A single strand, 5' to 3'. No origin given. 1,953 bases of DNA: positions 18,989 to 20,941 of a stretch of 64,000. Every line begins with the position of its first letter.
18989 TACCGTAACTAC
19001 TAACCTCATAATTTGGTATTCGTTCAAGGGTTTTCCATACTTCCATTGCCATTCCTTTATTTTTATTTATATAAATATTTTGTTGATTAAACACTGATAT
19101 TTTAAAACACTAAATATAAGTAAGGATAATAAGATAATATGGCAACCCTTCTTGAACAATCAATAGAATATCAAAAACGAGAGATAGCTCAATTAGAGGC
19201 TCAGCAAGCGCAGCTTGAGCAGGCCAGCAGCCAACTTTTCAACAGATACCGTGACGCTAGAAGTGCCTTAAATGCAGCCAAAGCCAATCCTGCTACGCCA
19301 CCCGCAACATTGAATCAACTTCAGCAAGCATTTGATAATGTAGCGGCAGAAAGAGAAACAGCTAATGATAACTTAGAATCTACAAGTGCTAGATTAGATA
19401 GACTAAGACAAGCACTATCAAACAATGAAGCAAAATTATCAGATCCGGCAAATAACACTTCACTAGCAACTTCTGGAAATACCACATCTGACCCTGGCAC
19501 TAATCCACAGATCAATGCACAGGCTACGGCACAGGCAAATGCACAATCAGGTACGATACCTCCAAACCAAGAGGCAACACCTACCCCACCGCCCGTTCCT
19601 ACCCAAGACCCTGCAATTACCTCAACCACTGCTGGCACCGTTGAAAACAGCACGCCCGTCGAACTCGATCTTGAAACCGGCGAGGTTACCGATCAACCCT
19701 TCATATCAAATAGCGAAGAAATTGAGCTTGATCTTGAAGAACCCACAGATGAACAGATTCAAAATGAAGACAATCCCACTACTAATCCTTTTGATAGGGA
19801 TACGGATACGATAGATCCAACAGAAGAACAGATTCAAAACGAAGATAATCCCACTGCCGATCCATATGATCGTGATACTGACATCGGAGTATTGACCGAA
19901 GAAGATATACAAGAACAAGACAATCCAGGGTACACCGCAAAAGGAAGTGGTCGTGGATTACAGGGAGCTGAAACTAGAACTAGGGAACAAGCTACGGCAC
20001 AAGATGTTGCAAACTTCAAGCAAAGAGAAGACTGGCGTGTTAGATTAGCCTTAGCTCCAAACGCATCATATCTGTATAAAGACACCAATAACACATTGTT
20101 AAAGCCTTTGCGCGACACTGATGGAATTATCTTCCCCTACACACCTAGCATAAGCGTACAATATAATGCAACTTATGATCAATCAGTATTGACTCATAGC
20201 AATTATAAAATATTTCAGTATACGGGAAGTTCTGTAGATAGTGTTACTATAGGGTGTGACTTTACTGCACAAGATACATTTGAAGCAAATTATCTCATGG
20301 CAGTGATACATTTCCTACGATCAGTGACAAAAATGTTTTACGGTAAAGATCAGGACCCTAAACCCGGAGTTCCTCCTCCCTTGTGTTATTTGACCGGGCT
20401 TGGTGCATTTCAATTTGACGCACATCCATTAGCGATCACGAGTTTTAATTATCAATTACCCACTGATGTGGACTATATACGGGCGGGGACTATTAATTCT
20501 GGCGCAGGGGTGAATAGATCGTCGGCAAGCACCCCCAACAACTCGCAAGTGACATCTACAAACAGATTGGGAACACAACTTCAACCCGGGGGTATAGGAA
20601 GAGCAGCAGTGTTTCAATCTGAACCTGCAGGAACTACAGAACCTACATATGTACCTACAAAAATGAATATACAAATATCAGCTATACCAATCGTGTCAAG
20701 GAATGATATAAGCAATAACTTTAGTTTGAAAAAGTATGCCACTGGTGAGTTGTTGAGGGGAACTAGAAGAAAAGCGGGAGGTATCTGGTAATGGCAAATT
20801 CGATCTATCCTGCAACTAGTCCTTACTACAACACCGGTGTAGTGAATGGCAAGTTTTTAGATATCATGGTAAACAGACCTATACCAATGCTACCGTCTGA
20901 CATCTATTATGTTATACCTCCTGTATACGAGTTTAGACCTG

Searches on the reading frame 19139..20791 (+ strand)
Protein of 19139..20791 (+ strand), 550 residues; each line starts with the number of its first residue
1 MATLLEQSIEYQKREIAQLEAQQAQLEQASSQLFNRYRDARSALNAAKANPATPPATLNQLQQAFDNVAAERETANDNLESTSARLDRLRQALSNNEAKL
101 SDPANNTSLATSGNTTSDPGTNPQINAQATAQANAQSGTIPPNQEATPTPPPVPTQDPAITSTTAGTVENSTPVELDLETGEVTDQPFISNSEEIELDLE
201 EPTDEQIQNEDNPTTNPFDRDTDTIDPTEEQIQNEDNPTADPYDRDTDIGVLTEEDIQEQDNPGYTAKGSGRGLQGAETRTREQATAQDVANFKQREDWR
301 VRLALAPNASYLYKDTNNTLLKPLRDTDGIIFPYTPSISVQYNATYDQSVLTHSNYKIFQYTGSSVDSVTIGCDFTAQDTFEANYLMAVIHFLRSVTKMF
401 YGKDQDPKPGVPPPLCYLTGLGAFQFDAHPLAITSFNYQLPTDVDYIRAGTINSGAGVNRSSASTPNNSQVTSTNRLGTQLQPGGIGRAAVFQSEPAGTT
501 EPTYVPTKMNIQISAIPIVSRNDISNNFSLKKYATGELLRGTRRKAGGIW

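Call 109: search_protein_families(library=phrogs, proteins=[window:19139-20791:+], max_evalue=0.00001)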
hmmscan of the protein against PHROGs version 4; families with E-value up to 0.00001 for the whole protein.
window:19139-20791:+ (550 aa): 1 family
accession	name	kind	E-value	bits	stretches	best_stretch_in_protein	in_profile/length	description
phrog_12050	-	head and packaging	4.9e-41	142.4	1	295-540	264-502/507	virion structural protein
